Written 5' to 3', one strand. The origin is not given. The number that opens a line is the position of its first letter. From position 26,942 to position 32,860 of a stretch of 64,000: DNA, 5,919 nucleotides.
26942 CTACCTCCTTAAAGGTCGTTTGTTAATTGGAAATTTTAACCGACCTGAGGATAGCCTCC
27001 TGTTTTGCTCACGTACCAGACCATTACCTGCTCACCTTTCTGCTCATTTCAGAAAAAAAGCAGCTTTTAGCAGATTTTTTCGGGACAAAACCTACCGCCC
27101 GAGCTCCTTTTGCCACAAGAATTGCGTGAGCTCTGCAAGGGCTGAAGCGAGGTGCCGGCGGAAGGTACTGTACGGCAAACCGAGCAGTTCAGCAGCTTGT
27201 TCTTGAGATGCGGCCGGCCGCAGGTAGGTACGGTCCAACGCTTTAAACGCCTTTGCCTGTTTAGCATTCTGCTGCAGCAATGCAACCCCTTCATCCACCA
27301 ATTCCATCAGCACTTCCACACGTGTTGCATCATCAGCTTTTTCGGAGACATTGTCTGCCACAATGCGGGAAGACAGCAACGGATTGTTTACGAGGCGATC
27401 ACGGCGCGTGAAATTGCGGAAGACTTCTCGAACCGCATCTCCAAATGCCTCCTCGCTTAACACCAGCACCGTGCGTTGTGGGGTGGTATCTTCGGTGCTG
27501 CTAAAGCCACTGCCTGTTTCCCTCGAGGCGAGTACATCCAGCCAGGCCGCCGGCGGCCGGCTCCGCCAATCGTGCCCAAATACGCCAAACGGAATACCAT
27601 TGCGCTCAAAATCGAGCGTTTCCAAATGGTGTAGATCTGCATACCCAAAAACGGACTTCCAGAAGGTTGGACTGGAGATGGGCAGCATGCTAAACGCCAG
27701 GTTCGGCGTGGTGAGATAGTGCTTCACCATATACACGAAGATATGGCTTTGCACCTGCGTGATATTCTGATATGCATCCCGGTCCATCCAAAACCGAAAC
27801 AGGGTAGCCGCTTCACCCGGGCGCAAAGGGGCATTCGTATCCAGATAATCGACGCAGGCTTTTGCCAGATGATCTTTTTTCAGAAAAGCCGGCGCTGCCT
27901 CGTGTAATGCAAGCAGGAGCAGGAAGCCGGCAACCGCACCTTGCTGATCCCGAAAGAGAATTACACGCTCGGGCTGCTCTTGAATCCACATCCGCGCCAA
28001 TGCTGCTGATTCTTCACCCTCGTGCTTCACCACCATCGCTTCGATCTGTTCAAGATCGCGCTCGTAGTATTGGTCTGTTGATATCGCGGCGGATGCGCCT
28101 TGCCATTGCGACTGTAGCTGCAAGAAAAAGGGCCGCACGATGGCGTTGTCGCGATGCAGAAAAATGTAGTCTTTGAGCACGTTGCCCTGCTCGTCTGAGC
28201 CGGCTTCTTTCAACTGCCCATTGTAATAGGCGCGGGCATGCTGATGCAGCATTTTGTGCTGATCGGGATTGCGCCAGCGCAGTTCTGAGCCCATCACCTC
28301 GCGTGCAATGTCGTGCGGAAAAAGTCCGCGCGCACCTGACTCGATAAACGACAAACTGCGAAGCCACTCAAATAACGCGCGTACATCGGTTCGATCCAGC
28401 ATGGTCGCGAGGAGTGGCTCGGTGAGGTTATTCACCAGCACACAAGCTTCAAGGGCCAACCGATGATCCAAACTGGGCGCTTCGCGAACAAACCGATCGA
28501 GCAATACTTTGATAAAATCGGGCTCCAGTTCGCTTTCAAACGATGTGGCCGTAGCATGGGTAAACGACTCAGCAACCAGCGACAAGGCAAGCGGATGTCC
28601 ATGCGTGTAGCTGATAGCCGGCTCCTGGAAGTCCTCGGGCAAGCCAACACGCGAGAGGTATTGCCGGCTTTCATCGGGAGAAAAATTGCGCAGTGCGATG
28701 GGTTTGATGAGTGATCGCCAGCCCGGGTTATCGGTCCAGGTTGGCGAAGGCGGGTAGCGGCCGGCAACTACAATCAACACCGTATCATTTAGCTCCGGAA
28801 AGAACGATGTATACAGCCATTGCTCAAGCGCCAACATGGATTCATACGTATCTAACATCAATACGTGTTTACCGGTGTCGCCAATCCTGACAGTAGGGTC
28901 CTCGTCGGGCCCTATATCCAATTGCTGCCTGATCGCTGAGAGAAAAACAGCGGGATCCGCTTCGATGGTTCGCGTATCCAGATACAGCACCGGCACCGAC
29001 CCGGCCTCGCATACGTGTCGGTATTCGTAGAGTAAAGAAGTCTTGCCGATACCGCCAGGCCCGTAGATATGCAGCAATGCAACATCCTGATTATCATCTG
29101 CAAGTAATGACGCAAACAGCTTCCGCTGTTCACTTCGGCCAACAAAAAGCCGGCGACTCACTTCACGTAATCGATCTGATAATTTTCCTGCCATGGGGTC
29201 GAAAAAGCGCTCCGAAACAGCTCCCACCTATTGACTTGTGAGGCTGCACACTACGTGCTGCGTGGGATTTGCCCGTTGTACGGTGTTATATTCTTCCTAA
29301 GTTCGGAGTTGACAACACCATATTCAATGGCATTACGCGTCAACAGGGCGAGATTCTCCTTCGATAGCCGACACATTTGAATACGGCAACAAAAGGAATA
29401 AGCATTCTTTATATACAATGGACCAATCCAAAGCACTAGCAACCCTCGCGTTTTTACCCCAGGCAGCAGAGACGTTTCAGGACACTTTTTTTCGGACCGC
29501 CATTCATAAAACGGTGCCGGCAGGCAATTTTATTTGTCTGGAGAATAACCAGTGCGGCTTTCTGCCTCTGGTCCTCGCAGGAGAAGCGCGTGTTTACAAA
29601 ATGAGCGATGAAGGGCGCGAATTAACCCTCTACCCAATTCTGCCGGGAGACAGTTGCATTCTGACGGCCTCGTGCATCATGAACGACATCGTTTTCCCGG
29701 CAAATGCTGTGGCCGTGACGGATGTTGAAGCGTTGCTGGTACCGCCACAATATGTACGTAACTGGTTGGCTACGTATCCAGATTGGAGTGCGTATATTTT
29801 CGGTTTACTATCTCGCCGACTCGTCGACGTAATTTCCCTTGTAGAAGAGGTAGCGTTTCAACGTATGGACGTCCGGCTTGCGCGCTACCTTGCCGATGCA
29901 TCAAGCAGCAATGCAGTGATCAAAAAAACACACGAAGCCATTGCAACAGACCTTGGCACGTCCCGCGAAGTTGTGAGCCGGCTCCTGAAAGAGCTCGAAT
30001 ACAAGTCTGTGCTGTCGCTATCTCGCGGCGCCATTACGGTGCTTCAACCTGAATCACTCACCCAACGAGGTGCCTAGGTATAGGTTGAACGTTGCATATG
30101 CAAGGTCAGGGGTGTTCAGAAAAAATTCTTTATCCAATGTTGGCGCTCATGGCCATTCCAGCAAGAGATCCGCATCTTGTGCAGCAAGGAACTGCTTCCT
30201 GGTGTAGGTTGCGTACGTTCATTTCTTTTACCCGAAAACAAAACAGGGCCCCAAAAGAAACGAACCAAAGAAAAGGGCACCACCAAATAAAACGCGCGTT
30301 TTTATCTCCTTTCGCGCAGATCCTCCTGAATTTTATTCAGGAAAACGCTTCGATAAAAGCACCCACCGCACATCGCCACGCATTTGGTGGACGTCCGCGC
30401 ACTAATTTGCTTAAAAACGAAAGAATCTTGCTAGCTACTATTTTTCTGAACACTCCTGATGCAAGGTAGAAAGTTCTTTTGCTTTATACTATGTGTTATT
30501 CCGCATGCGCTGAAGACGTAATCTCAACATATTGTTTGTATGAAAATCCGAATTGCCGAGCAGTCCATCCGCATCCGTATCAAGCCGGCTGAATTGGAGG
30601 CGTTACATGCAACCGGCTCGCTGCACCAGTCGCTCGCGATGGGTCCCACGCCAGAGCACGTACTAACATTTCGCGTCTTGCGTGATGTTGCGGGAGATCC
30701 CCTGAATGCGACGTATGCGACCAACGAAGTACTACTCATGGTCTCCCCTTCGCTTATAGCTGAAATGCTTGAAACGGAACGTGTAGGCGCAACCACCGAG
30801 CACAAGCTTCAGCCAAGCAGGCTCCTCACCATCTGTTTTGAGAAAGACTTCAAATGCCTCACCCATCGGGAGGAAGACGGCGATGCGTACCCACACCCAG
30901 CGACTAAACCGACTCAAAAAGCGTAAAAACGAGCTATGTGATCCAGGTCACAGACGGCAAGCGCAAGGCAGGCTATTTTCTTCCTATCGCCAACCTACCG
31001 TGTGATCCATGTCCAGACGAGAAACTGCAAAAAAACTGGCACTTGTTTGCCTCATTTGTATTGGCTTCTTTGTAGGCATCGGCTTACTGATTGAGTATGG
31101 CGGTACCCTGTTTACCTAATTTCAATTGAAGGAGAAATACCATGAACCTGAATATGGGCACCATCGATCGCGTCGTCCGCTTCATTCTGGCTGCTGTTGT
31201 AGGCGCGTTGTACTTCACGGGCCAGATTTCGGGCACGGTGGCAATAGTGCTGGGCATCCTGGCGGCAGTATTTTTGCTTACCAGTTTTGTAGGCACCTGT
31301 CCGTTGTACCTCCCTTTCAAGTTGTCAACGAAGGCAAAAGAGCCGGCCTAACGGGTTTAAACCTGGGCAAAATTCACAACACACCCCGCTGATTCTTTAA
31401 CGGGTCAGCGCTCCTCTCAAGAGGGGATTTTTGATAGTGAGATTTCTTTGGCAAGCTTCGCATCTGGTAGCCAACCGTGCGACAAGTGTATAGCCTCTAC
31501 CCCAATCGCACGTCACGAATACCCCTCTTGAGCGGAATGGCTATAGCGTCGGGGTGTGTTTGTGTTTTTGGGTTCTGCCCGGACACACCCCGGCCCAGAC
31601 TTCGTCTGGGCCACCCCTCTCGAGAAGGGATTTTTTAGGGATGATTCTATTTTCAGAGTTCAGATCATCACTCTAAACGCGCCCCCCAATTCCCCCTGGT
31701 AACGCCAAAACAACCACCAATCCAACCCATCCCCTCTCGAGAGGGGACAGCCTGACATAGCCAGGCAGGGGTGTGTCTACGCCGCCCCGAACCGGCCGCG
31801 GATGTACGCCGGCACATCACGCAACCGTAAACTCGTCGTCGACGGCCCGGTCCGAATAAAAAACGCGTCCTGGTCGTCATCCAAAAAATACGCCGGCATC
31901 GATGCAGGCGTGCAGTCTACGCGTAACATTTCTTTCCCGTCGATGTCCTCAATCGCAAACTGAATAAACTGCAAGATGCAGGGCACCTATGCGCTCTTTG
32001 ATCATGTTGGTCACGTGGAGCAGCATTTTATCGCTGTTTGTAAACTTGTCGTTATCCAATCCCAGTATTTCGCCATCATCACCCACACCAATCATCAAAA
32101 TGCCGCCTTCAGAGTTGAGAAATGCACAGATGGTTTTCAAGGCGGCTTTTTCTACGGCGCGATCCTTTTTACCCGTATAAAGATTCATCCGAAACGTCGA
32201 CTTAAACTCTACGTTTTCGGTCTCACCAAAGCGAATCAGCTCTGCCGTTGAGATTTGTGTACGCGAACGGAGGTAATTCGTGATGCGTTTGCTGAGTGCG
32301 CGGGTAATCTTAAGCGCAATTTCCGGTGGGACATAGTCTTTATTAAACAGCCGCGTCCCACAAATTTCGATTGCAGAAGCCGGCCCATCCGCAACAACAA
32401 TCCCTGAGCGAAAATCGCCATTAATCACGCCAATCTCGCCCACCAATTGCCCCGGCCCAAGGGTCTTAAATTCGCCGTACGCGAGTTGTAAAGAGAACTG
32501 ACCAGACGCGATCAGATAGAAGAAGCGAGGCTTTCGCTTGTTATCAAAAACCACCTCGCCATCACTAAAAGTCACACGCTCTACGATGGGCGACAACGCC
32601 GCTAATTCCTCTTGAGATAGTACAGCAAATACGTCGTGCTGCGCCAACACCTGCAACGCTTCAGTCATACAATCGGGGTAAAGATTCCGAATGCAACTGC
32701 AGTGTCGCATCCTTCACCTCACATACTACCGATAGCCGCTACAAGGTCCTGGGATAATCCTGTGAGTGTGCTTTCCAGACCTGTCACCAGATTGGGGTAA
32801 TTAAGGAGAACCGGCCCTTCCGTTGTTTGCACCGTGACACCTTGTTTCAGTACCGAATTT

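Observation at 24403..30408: Pair of ~190-nt structured inverted repeats bracketing a 5.6-kb segment, each upstream of an outward-facing gene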

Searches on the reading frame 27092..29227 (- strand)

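Call 10: search_protein_families(library=pfam, proteins=[window:27092-29227:-], max_evalue=0.01)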
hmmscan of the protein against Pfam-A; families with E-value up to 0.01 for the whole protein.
window:27092-29227:- (711 aa): 1 family
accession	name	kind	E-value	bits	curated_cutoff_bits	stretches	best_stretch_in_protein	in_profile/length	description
PF13191.12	AAA_16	-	2.1e-05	25.5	32.6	1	28-76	2-52/167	AAA ATPase domain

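Call 74: search_protein_families(library=padloc, proteins=[window:27092-29227:-], max_evalue=0.001)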
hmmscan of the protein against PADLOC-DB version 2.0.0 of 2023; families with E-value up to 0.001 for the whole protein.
window:27092-29227:- (711 aa): 0 families

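Call 75: search_protein_families(library=ncbifam, proteins=[window:27092-29227:-], max_evalue=0.001)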
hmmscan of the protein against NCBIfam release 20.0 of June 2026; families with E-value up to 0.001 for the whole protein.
window:27092-29227:- (711 aa): 1 family
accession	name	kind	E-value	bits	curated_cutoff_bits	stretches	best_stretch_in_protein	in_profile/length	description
NF040586.1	FxSxx_TPR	equivalog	0.00061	18.4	300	0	28-71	8-47/830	FxSxx-COOH system tetratricopeptide repeat protein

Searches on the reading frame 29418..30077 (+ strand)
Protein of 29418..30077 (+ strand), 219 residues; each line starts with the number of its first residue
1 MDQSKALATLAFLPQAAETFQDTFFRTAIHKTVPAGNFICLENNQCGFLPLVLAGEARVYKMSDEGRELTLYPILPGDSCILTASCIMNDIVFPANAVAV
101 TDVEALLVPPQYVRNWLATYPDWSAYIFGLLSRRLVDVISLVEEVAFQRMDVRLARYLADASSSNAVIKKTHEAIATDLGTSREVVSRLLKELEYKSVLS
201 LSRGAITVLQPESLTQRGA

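Call 10: search_protein_families(library=pfam, proteins=[window:29418-30077:+], max_evalue=0.01)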
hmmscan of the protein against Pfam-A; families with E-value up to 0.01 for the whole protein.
window:29418-30077:+ (219 aa): 5 families
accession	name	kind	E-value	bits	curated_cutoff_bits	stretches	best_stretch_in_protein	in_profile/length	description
PF13545.12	HTH_Crp_2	-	5.4e-12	45.9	27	1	153-216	2-69/70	Crp-like helix-turn-helix domain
PF00027.35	cNMP_binding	-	2.4e-10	40.7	27.5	1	31-120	2-89/89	Cyclic nucleotide-binding domain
PF00325.26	Crp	-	3.4e-05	23.9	21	1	171-198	4-31/32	Bacterial regulatory proteins, crp family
PF05732.17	RepL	-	0.00068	19.6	20.3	1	139-215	47-121/164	Firmicute plasmid replication protein (RepL)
PF15953.10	PDU_like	-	0.0092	16.3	27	0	145-201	41-97/153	Putative propanediol utilisation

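Call 74: search_protein_families(library=padloc, proteins=[window:29418-30077:+], max_evalue=0.001)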
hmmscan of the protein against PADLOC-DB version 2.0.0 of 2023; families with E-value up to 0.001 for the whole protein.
window:29418-30077:+ (219 aa): 0 families

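Call 75: search_protein_families(library=ncbifam, proteins=[window:29418-30077:+], max_evalue=0.001)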
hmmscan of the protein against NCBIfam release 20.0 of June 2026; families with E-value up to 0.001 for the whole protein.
window:29418-30077:+ (219 aa): 5 families
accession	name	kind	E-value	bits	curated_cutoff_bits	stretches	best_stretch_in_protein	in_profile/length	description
NF006901.0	PRK09392.1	equivalog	1.8e-14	53.7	211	1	5-216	7-219/236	transcriptional activator FtrB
TIGR03697.1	NtcA_cyano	equivalog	6.8e-13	48.8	244.95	1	95-217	60-191/193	global nitrogen regulator NtcA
NF008732.0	PRK11753.1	equivalog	2.1e-08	33.9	266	1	15-207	11-209/214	cAMP-activated global transcriptional regulator CRP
NF010499.0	PRK13918.1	equivalog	9.7e-08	31.8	274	1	47-215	30-198/205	CRP/FNR family transcriptional regulator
NF052518.1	TransRegLdrP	equivalog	0.00013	22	300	1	54-214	25-184/195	transcriptional regulator LdrP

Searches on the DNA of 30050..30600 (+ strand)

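Call 13: search_rna_families(source=window, start=30050, end=30600, threshold=evalue, max_evalue=10)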
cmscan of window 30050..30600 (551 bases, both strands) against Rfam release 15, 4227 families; matches with E-value up to 10: 4.
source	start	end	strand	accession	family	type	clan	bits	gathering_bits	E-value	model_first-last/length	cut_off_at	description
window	30206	30310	+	RF01619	ceN115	Gene; sRNA;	-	15.4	44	1.2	8-135/159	no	C. elegans sRNA ceN115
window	30162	30235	-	RF00112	CyaR_RyeE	Gene; sRNA;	-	15.3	47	7.2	1-85/85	no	CyaR/Rye RNA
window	30093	30202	+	RF02150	MESTIT1_3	Gene; lncRNA;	-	14.4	60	1.6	1-99/99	no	MEST intronic transcript 1, antisense RNA conserved region 3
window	30071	30094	-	RF01704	Glutamine-II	Cis-reg; riboswitch;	-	10.2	33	8.3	1-60/60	no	Glutamine-II riboswitch aptamer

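Call 51: search_dna_similar(query=window:30205-30412:+, collection=plasmids, mode=distant, max_evalue=0.01)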
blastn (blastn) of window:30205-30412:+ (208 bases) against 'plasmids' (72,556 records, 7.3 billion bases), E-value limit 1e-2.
No match.

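Call 52: search_dna_similar(query=window:30205-30412:+, collection=phages, mode=distant, max_evalue=0.01)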
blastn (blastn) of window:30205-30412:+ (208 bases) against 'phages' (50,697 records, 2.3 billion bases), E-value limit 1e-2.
No match.

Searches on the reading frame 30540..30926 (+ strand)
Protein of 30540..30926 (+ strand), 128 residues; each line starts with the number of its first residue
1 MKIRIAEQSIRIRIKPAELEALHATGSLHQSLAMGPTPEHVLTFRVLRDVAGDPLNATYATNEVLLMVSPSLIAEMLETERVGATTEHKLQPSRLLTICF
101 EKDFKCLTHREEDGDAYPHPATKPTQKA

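Call 10: search_protein_families(library=pfam, proteins=[window:30540-30926:+], max_evalue=0.01)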
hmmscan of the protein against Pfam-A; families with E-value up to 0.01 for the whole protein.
window:30540-30926:+ (128 aa): 1 family
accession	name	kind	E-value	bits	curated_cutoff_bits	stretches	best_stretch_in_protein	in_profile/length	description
PF22668.1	DUF7009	-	5.2e-25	88.5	27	1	1-120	1-118/119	Family of unknown function (DUF7009)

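Call 11: find_encoding_contigs(protein=window:30540-30926:+, flank=10000, max_places=10)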
Protein window:30540-30926:+ (128 aa): no gene with exactly this product is on record in the collection.

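Call 16: find_homologous_proteins(query=window:30540-30926:+)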
Query window:30540-30926:+ (128 aa): 14 proteins with E <= 0.001 among 33 candidates.
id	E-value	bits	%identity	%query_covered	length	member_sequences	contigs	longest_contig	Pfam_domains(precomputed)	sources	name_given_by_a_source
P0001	5.2e-78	277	100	100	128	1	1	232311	PF22668.2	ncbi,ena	-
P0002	2.3e-57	210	80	95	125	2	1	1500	PF22668.2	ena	-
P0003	1.3e-43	166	63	97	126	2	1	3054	PF22668.2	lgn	-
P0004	1.7e-40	156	64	94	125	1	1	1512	PF22668.2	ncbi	-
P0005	1.1e-38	150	59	97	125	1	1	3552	PF22668.2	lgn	-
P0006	3.3e-38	148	57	97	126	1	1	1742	PF22668.2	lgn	-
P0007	3.1e-33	132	56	95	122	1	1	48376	PF22668.2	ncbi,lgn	ncbi:MAG: hypothetical protein AAF564_05420 [Bacteroidota bacterium]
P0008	3.4e-16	77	42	95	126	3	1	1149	PF22668.2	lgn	-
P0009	3.3e-11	61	35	94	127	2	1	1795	PF22668.2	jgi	-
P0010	4.4e-8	51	34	94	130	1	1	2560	PF22668.2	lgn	-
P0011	5.3e-7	48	33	94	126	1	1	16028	PF22668.2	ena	-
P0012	1.6e-5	43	30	94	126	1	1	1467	PF22668.2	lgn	-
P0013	6.0e-5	41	33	98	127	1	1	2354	PF22668.2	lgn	-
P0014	8.1e-5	41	34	95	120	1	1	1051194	PF22668.2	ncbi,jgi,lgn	jgi:hypothetical protein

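Call 17: find_encoding_contigs(protein=P0001, flank=10000, max_places=3)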
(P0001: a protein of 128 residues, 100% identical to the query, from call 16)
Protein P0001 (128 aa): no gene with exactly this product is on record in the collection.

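Call 18: find_encoding_contigs(protein=P0002, flank=10000, max_places=3)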
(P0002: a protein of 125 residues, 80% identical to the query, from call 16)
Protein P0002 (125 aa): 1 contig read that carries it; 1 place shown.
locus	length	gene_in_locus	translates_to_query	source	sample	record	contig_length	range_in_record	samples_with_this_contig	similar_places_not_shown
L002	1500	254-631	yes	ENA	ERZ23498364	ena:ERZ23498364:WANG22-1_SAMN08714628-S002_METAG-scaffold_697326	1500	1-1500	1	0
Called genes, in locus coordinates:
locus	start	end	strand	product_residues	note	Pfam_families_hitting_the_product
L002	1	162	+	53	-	?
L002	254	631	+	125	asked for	PF22668:DUF7009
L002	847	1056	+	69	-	PF11127:YgaP-like_TM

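Call 19: find_encoding_contigs(protein=P0007, flank=10000, max_places=3)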
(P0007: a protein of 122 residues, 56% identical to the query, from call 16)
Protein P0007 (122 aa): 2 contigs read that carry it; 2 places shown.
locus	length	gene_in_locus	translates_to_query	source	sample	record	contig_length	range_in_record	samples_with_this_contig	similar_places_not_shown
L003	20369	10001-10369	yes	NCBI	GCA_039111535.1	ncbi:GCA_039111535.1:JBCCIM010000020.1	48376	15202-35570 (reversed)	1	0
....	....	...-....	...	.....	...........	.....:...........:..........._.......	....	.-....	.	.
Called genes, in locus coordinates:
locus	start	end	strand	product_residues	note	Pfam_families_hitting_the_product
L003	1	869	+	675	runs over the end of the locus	PF12895:ANAPC3 (faint), PF00515:TPR_1 (faint), PF07719:TPR_2 (faint), PF13428:TPR_14 (faint), PF13432:TPR_16 (faint), PF14559:TPR_19, PF23914:TPR_CcmH_CycH (faint)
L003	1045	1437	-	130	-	PF05168:HEPN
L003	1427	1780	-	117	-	PF01909:NTP_transf_2, PF18765:Polbeta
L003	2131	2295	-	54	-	-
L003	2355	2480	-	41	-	-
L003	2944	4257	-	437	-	PF13428:TPR_14 (faint), PF13432:TPR_16 (faint), PF14559:TPR_19 (faint), PF23914:TPR_CcmH_CycH (faint), PF13181:TPR_8 (faint), PF13424:TPR_12 (faint), PF13431:TPR_17 (faint), PF07719:TPR_2 (faint), +2 more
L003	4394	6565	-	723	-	PF14224:DUF4331, PF18962:Por_Secre_tail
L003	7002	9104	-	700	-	PF13191:AAA_16 (weak)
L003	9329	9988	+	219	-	PF00027:cNMP_binding, PF13545:HTH_Crp_2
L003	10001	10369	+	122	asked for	PF22668:DUF7009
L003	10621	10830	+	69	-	PF11127:YgaP-like_TM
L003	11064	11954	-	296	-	PF00027:cNMP_binding, PF04326:SLFN_AlbA_2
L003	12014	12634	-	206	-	PF03886:ABC_trans_aux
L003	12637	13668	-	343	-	PF02470:MlaD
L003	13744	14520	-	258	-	PF00005:ABC_tran, PF13304:AAA_21 (faint)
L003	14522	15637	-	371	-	PF02405:MlaE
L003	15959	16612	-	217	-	PF08241:Methyltransf_11 (weak)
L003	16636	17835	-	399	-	PF12006:DUF3500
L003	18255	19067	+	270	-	PF20113:DUF6503 (weak)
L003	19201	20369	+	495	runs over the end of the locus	PF00135:COesterase, PF20434:BD-FAE, PF07859:Abhydrolase_3 (faint)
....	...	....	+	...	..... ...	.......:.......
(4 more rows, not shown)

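Call 64: find_encoding_contigs(protein=P0003, flank=10000, max_places=4)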
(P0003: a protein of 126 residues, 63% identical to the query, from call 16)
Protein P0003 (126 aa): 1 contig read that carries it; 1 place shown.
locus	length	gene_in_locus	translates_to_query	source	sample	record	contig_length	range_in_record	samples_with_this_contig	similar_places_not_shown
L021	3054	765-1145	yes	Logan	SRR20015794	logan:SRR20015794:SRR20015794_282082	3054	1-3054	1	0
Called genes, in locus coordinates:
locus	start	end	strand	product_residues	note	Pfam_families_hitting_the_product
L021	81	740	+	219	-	PF00027:cNMP_binding, PF13545:HTH_Crp_2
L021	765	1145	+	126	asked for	PF22668:DUF7009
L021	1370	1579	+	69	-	PF11127:YgaP-like_TM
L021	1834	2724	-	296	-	PF00027:cNMP_binding, PF04326:SLFN_AlbA_2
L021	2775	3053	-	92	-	?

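Call 74: search_protein_families(library=padloc, proteins=[window:30540-30926:+], max_evalue=0.001)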
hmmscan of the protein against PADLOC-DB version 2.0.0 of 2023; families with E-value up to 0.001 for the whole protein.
window:30540-30926:+ (128 aa): 0 families

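Call 75: search_protein_families(library=ncbifam, proteins=[window:30540-30926:+], max_evalue=0.001)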
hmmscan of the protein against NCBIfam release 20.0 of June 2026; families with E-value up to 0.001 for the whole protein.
window:30540-30926:+ (128 aa): 0 families

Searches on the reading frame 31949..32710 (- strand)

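Call 10: search_protein_families(library=pfam, proteins=[window:31949-32710:-], max_evalue=0.01)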
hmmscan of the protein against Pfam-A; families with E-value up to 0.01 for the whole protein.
window:31949-32710:- (253 aa): 2 families
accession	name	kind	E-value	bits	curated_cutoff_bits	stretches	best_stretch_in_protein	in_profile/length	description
PF04326.19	SLFN_AlbA_2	-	1.1e-14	55.5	25.3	1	163-241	1-71/118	Schlafen, AlbA_2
PF00027.35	cNMP_binding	-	1.7e-09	37.9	27.5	1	46-116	2-77/89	Cyclic nucleotide-binding domain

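Call 74: search_protein_families(library=padloc, proteins=[window:31949-32710:-], max_evalue=0.001)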
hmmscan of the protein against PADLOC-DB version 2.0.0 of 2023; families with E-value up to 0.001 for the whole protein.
window:31949-32710:- (253 aa): 3 families
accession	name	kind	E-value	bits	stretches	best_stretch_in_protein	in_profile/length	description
PDLC00731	Effector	-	1.5e-07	28.7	1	30-145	26-143/306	TIR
PDLC00732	Effector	-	4.7e-05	20.5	1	37-145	30-139/301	TIR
PDLC02371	PycTIR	-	9.6e-05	19.9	1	30-144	23-139/288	-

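Call 75: search_protein_families(library=ncbifam, proteins=[window:31949-32710:-], max_evalue=0.001)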
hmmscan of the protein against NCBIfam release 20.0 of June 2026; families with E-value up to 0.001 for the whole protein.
window:31949-32710:- (253 aa): 1 family
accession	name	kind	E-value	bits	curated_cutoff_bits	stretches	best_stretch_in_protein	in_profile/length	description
NF058543.1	ActPatMycb56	equivalog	1.5e-06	27.3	460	1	26-148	2-127/317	acetyltransferase Pat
